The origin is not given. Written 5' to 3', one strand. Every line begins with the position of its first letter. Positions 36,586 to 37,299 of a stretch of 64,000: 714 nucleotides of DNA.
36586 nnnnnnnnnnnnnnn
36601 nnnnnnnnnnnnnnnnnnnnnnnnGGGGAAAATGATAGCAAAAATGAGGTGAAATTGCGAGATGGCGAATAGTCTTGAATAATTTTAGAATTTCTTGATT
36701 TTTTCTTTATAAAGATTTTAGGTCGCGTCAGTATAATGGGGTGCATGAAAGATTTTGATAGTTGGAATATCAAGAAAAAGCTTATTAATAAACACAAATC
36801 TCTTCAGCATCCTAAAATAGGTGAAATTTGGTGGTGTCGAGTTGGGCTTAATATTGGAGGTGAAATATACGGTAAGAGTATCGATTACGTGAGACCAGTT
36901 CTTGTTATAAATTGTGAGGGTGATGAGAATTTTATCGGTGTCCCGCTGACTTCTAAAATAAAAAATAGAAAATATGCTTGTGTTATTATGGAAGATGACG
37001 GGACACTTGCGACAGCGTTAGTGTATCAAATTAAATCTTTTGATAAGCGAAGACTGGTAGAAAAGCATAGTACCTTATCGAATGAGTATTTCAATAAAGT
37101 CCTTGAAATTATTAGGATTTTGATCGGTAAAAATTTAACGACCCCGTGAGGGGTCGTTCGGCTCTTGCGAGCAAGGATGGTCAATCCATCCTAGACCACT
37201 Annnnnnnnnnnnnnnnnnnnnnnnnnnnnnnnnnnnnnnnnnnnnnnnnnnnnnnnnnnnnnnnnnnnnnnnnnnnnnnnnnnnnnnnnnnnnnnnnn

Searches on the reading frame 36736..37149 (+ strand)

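Call 74: search_protein_families(library=pfam, proteins=[window:36736-37149:+], max_evalue=0.001)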
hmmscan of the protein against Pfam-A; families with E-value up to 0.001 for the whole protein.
window:36736-37149:+ (137 aa): 1 family
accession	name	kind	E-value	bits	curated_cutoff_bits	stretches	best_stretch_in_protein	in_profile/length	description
PF02452.23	PemK_toxin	-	1.4e-13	51.4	23.1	1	29-129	3-108/109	PemK-like, MazF-like toxin of type II toxin-antitoxin system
